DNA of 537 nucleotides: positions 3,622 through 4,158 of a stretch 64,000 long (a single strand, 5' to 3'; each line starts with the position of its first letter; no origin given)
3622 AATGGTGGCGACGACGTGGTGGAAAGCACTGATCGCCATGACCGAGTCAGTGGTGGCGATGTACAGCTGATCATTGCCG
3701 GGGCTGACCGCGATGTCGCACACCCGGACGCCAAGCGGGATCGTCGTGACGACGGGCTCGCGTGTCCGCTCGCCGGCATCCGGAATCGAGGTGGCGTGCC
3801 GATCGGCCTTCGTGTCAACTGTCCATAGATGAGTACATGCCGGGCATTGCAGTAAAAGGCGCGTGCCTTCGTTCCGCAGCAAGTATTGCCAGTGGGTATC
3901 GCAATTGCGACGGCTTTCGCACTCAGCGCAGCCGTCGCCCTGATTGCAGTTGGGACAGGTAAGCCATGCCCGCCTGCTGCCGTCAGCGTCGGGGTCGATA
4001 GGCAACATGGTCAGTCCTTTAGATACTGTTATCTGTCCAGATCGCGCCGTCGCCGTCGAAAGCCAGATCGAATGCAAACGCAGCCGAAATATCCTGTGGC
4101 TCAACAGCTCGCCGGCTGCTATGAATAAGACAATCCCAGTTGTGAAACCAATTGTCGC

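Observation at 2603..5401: SigH-paralogue ECF sigma operon with a zinc-ribbon + 8-repeat beta-propeller protein where the RshA-type anti-sigma should be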

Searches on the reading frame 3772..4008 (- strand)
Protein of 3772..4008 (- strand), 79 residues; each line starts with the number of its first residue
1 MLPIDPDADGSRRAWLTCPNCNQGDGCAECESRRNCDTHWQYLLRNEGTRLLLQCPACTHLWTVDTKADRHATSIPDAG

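Call 14: find_related_loci(query=A2, collection=genome_contigs, flank=8000)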
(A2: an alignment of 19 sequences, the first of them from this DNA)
Query A2 (65 aa) in genome_contigs; peptide patterns used: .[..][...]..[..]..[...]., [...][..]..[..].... (x = any residue, [..] = any of these).
211 stretches matched a pattern; 175 encode a relative of the query (tblastn E <= 1e-3); the best 80 are kept; 80 distinct loci.
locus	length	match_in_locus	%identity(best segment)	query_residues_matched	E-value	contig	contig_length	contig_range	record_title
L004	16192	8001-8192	73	2-65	5e-32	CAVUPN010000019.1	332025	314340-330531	MAG: uncultured Actinomycetota bacterium isolate MFD06229.bin.1.101 genome assembly, contig: contig_2892, whole genome s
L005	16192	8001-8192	69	2-65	5e-30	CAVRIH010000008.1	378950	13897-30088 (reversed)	MAG: uncultured Actinomycetota bacterium isolate MFD05747.bin.3.79 genome assembly, contig: contig_3645, whole genome sh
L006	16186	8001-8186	69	4-65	6e-30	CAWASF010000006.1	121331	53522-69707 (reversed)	MAG: uncultured Actinomycetota bacterium isolate MFD02579.bin.1.106 genome assembly, contig: contig_17258, whole genome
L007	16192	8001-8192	72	2-65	1e-29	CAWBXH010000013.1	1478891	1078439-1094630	MAG: uncultured Actinomycetota bacterium isolate MFD05442.bin.1.427 genome assembly, contig: contig_6476, whole genome s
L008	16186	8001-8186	68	4-65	1e-29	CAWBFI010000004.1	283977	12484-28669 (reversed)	MAG: uncultured Actinomycetota bacterium isolate MFD02579.bin.1.4 genome assembly, contig: contig_13329, whole genome sh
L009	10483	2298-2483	73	4-65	3e-29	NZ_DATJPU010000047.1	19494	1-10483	MAG: Mycobacterium sp. isolate SMAG_U14921 k141_682760, whole genome shotgun sequence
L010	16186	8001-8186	71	4-65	9e-29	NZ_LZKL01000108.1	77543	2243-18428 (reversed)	Mycobacterium sp. E787 contig_76, whole genome shotgun sequence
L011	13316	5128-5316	70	3-65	7e-29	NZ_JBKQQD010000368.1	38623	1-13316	MAG: Mycobacterium sp. isolate MGr1A1B1C__bin_69 MGr1A1B1C_000000182319, whole genome shotgun sequence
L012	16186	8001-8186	71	4-65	3e-31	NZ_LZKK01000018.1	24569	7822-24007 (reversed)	Mycobacterium sp. E796 contig_114, whole genome shotgun sequence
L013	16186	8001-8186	71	4-65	2e-28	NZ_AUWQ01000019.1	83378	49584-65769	Mycobacterium sp. UM_CSW Contig_19, whole genome shotgun sequence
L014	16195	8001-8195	68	1-65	2e-28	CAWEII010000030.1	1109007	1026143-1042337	MAG: uncultured Actinomycetota bacterium isolate MFD09212.bin.4.535 genome assembly, contig: contig_7375, whole genome s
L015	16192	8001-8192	70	2-65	1e-27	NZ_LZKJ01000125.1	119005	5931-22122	Mycobacterium kyorinense strain E861 contig_29, whole genome shotgun sequence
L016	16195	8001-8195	65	1-65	2e-27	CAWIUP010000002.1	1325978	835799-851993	MAG: uncultured Actinomycetota bacterium isolate MFD01872.bin.2.120 genome assembly, contig: contig_108759, whole genome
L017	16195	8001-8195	68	1-65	2e-27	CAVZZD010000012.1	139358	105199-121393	MAG: uncultured Actinomycetota bacterium isolate MFD03975.bin.2.193 genome assembly, contig: contig_25371, whole genome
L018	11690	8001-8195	63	1-65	2e-27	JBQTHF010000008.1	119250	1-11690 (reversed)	MAG: Actinokineospora sp. isolate SAR301 c_000000108810, whole genome shotgun sequence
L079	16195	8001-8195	63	1-65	1e-24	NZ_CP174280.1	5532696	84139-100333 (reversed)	Mycobacterium sp. M23085 chromosome, complete genome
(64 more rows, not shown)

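Call 15: search_protein_families(library=pfam, proteins=[window:3772-4008:-], max_evalue=10)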
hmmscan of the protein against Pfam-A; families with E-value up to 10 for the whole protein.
seq(79 aa): 11 families
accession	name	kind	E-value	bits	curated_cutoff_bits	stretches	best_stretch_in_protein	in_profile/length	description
PF13717.11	Zn_ribbon_4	-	0.0015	18.9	30.3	2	48-63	21-36/36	zinc-ribbon domain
PF01096.23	Zn_ribbon_TFIIS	-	0.035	14.4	21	1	27-63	3-39/39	Transcription factor S-II (TFIIS)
PF24440.1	DUF7559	-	0.049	14.3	27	1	37-60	20-43/52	Family of unknown function (DUF7559)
PF24292.1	DUF7479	-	0.14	12.7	27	1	27-62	5-40/60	Domain of unknown function (DUF7479)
PF24441.1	DUF7560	-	0.14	12.3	27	1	53-67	6-20/44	Family of unknown function (DUF7560)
PF19769.4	CPxCG_zf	-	0.28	11.4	27.2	1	27-71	1-42/183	CPxCG-related zinc finger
PF23499.1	YnfU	-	0.31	11.4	27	1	14-23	37-46/49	YnfU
PF10058.14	Zn_ribbon_10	-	0.35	11.1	24.2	1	11-33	18-40/54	ER junction formation factor lunapark, zinc ribbon finger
PF14311.12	DUF4379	-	1.1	9.9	24.5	0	35-63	10-38/56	Probable Treble clef zinc finger domain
PF25207.1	DUF7837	-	1.1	9.8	27.8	1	8-22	27-41/47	Domain of unknown function (DUF7837)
PF23551.1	Zn_ribbon_20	-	6.3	7.4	27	1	16-23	23-30/35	Zinc beta-ribbon domain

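Call 16: search_solved_structures(query=A2, max_evalue=10)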
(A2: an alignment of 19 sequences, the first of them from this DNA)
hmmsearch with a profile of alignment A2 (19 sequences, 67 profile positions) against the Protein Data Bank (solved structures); distinct sequences matched with E-value up to 10: 16.
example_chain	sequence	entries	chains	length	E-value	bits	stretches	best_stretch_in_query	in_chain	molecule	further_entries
5fmf_I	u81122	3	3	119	0.0084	19.4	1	27-67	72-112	DNA-DIRECTED RNA POLYMERASE II SUBUNIT RPB9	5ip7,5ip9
5c44_I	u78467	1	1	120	0.0085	19.3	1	27-67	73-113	DNA-directed RNA polymerase II subunit RPB9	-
1i3q_I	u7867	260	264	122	0.009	19.3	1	27-67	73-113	DNA-DIRECTED RNA POLYMERASE II 14.2KD POLYPEPTIDE | DNA-directed RNA polymerase II, chain RPB9 | DNA-directed RNA polymerase II 14.2 kDa polypeptide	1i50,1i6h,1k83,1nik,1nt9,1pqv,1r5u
7aoc_I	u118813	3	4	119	0.11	15.7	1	27-64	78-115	DNA-directed RNA polymerase I subunit RPA12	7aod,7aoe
3qt1_I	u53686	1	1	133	0.11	15.7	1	27-65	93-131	DNA-directed RNA polymerase II subunit RPB9, DNA-directed RNA polymerase III subunit RPC10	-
9o8u_D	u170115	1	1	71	0.31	14.4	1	28-67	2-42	1-methyl alkyl succinate synthase subunit Mas E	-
8dpx_A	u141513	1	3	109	0.46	13.8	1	24-46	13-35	Tumor necrosis factor receptor superfamily member 10B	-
6t3j_E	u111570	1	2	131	0.47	13.8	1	24-46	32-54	Tumor necrosis factor receptor superfamily member 10B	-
4od2_S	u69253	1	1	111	0.54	13.6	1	24-46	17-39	Tumor necrosis factor receptor superfamily member 10B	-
3x3f_A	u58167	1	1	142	0.56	13.5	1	24-46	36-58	Tumor necrosis factor receptor superfamily member 10B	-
1d0g_R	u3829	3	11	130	0.57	13.5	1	24-46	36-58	DEATH RECEPTOR-5 | DEATH RECEPTOR 5 | Tumor necrosis factor receptor superfamily member 10B precursor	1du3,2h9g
4n90_R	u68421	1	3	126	0.58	13.5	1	24-46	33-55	Tumor necrosis factor receptor superfamily member 10B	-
1d4v_A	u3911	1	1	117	0.59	13.4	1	24-46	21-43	DEATH RECEPTOR 5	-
1za3_R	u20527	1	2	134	0.66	13.3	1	24-46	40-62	Tumor necrosis factor receptor superfamily member 10B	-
4i9x_C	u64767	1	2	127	0.67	13.3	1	24-46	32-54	Tumor necrosis factor receptor superfamily member 10B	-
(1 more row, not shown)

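Call 20: search_protein_families(library=pfam, proteins=[L079:8939-11020:+], max_evalue=1)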
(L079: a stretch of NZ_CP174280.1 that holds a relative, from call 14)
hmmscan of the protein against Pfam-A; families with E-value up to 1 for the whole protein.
L079:8939-11020:+ (694 aa): 1 family
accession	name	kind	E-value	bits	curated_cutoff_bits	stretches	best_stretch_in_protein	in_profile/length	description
PF19955.5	EAD1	-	0.31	11.9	24.2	0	634-675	49-88/90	Effector-associated domain 1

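Call 45: find_homologous_proteins(query=A2, max_evalue=0.001)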
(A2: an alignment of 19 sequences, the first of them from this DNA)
Query A2 (19 sequences) (65 aa, profile of the alignment): 291 proteins with E <= 0.001 among 489 candidates; the best 120 are listed.
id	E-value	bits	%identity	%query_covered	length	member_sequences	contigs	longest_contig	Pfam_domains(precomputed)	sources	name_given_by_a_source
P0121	2.1e-35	138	67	98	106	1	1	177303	-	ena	-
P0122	9.3e-33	130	64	98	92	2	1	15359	-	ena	-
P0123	2.8e-31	125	70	97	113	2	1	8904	-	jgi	jgi:hypothetical protein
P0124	2.9e-31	125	71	100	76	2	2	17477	-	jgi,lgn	jgi:hypothetical protein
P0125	6.6e-31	124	71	100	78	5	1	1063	-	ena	-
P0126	1.2e-30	123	68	100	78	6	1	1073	-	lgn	-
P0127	3.0e-30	122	67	98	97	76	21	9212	-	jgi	jgi:hypothetical protein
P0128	6.7e-30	121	67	97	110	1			-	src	-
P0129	7.7e-30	120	73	95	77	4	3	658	-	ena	-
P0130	1.2e-29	120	66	100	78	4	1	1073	-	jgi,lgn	jgi:hypothetical protein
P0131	1.3e-29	120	69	100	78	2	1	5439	-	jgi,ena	-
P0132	1.6e-29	119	71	100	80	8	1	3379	-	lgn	-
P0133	1.9e-29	119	72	100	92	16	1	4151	-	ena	-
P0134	2.5e-29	119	66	100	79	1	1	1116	-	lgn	-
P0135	2.5e-29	119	66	98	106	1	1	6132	-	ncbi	-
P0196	3.9e-27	112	66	100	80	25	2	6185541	-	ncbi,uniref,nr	ncbi:hypothetical protein MMAN_13810 [Mycobacterium mantenii]|uniref:Uncharacterized protein n=1 Tax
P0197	4.0e-27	112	65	100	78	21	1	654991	-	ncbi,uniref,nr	ncbi:hypothetical protein CJ179_44275 [Rhodococcus sp. ACS1]|uniref:hypothetical protein n=1 Tax=Rho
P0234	6.4e-26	108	60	100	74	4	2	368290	-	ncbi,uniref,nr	ncbi:hypothetical protein [Streptomyces physcomitrii]|uniref:Transcription factor zinc-finger domain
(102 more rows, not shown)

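Call 46: find_encoding_contigs(protein=P0196, flank=6000, max_places=1)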
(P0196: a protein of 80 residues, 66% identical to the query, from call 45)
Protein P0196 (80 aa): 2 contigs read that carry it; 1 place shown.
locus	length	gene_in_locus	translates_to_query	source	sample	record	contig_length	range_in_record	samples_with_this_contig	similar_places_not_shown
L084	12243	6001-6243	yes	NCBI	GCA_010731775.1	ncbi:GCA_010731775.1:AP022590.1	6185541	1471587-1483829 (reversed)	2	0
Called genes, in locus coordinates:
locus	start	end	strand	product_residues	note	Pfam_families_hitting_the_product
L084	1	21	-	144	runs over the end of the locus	PF05423:Mycobact_memb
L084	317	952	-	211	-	PF00440:TetR_N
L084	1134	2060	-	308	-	PF20434:BD-FAE, PF01738:DLH (faint), PF07859:Abhydrolase_3, PF00326:Peptidase_S9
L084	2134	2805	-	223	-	PF00378:ECH_1, PF16113:ECH_2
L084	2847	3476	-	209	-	PF00440:TetR_N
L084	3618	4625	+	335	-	PF02492:cobW, PF07683:CobW_C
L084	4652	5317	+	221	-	PF02551:Acyl_CoA_thio (faint), PF13622:4HBT_3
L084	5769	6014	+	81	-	PF19938:DUF6400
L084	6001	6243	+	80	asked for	-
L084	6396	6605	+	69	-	-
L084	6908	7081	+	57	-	-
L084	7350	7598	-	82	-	-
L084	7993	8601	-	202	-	PF08310:LGFP (weak)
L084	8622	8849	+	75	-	-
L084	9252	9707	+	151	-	PF09167:DUF1942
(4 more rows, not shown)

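Call 47: find_encoding_contigs(protein=P0234, flank=6000, max_places=1)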
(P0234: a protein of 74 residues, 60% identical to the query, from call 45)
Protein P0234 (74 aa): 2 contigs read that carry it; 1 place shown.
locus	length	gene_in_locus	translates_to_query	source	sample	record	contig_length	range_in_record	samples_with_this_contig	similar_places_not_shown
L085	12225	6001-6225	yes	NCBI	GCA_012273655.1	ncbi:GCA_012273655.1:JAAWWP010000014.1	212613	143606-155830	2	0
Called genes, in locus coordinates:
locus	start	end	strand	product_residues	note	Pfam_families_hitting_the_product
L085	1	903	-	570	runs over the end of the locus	-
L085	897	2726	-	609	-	PF00501:AMP-binding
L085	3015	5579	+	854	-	PF00486:Trans_reg_C, PF03704:BTAD, PF13401:AAA_22 (weak), PF13424:TPR_12 (weak)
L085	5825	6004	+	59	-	PF19938:DUF6400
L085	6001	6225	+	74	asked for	-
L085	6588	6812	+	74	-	PF19450:DUF5988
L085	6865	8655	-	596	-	PF00668:Condensation, PF00550:PP-binding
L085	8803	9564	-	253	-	PF00975:Thioesterase, PF00561:Abhydrolase_1 (faint), PF12697:Abhydrolase_6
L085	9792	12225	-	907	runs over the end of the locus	PF13191:AAA_16, PF13401:AAA_22 (weak), PF00196:GerE, PF08281:Sigma70_r4_2 (weak)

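Call 48: find_encoding_contigs(protein=P0197, flank=6000, max_places=1)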
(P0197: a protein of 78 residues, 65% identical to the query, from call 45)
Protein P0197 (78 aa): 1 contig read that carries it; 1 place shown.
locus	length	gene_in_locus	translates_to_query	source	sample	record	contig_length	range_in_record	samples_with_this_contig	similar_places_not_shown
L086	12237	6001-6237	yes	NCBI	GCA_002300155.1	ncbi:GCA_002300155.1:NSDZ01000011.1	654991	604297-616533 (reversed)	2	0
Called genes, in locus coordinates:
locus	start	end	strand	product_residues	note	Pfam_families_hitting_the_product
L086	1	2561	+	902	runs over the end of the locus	PF25788:Ig_Rha78A_N, PF08531:Bac_rhamnosid_N, PF05592:Bac_rhamnosid, PF17389:Bac_rhamnosid6H, PF17390:Bac_rhamnosid_C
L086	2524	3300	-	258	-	PF02678:Pirin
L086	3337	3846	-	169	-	PF00903:Glyoxalase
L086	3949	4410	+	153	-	PF13545:HTH_Crp_2 (faint), PF22381:Staph_reg_Sar_Rot (weak), PF01047:MarR, PF12802:MarR_2, PF13463:HTH_27 (weak), PF25213:HVO_A0261_N (faint), PF00392:GntR (weak)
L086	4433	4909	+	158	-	PF02627:CMD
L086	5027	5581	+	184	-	PF04264:YceI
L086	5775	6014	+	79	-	PF19938:DUF6400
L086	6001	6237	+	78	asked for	-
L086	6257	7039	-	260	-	PF09339:HTH_IclR, PF25213:HVO_A0261_N (weak), PF12802:MarR_2 (weak), PF01614:IclR_C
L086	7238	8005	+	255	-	PF01144:CoA_trans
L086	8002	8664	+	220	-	PF01144:CoA_trans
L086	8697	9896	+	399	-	PF00108:Thiolase_N, PF00109:ketoacyl-synt (weak), PF02803:Thiolase_C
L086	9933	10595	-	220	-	PF00378:ECH_1, PF16113:ECH_2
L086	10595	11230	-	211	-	PF00440:TetR_N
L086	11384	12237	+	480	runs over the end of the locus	PF06609:TRI12 (weak), PF00083:Sugar_tr, PF07690:MFS_1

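Call 49: predict_structure(alignment_id=A2)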
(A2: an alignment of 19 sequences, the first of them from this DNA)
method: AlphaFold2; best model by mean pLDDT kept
length: 65 residues; sequences in the alignment: 19
mean_pLDDT: 76.6   pTM: 0.62
mean pLDDT of the five models: 76.6, 66.9, 65.5, 57.4, 56.7
residues with pLDDT >= 90: 2; 70-90: 50; 50-70: 12; < 50: 1
segments of 3 or more residues with pLDDT < 50: none
pLDDT, mean of each block of 10 residues (from residue 1): 55 79 87 75 75 85 84
secondary structure, 60 per line:
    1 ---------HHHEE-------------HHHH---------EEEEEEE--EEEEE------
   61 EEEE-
elements in order: H28-31 E41-47 E50-54 E61-64

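Call 53: fold_search(model_id=the predicted structure, library=pdb)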
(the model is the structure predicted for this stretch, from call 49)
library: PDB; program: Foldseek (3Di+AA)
matches with E <= 10: 439; with E <= 0.001: 0
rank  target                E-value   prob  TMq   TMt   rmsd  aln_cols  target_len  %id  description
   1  7ui9_I                3.6e-01  0.60  0.47  0.28   4.6        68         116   24  Core Mediator-PICearly (Copy A) (released 2023-02-15)
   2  3cqz_I                5.7e-01  0.63  0.54  0.31   4.4        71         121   22  Crystal structure of 10 subunit RNA polymerase II in complex with the inhibitor alpha-amanitin (released 2008-07-22)
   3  6upy_I                9.0e-01  0.25  0.43  0.27   5.3        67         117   25  RNA polymerase II elongation complex with 5-guanidinohydantoin lesion in state 2E (released 2020-06-10)
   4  9syu_A                9.6e-01  0.54  0.45  0.04   2.7        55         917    7  shutdown state non-muscle myosin 2A heads region (released 2025-10-22)
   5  6o6c_G                9.6e-01  0.41  0.50  0.31   4.3        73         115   22  RNA polymerase II elongation complex arrested at a CPD lesion (released 2019-06-26)
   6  9syu_B                9.6e-01  0.23  0.43  0.04   8.5        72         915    8  shutdown state non-muscle myosin 2A heads region (released 2025-10-22)
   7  1kk8_A                1.0e+00  0.60  0.48  0.04   3.6        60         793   13  SCALLOP MYOSIN (S1-ADP-BeFx) IN THE ACTIN-DETACHED CONFORMATION (released 2002-10-09)
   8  9ihl                  1.1e+00  0.72  0.39  0.03   1.1        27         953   11  Crystal Structure of the Human Nonmuscle Myosin 2A Motor Domain (released 2025-09-24)
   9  1s5g_A                1.2e+00  0.57  0.48  0.04   3.6        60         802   13  Structure of Scallop myosin S1 reveals a novel nucleotide conformation (released 2004-06-22)
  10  6blo_I                1.2e+00  0.47  0.54  0.32   4.2        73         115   20  Pol II elongation complex with an abasic lesion at i+1 position (released 2018-02-28)
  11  9hcd_D                1.2e+00  0.41  0.32  0.13   1.4        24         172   21  Mouse mitoribosome large subunit assembly intermediate (with uL16m) bound to MRM3-dimer, DDX28 and the MALSU-L0R8F8-mt (released 2025-06-11)
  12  6upx_I                1.2e+00  0.28  0.48  0.29   5.6        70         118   21  RNA polymerase II elongation complex with 5-guanidinohydantoin lesion in state 1 (released 2020-06-10)
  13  1dfk_A                1.3e+00  0.51  0.49  0.05   5.4        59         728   14  NUCLEOTIDE-FREE SCALLOP MYOSIN S1-NEAR RIGOR STATE (released 2000-10-25)
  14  1twa_I                1.3e+00  0.35  0.51  0.30   4.4        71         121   21  RNA polymerase II complexed with ATP (released 2004-11-16)
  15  2otg_A                1.3e+00  0.57  0.49  0.04   1.9        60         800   12  Rigor-like structures of muscle myosins reveal key mechanical elements in the transduction pathways of this allosteric (released 2007-05-29)
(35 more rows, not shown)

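Call 71: search_protein_representatives(alignment_id=A2)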
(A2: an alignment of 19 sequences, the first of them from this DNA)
Query: 19 sequences, 67 profile positions. Proteins with E-value up to 0.001 (for the whole library): 70; up to 1e-10: 40; up to 1e-30: 4. The best 70 are listed.
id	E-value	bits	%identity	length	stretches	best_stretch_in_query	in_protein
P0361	3.7e-33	129.4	-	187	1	1-67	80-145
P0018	1.2e-32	127.8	-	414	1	1-67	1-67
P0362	5.8e-32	125.6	-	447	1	2-67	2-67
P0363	2.8e-31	123.5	-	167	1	1-67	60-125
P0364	1.2e-30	121.4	-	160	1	1-67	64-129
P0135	7.9e-30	118.8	-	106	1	1-67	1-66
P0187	7.6e-28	112.4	-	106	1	3-67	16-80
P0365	8.5e-28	112.3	-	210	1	1-65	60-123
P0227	1.5e-26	108.3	-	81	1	4-67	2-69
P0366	1.8e-26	108.1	-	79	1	3-67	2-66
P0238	2.8e-26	107.4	-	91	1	1-53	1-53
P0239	3.8e-26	107.0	-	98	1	4-67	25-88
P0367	5.9e-26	106.4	-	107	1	4-67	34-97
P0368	1.3e-25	105.3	-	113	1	5-67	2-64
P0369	3.0e-25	104.1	-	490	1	2-67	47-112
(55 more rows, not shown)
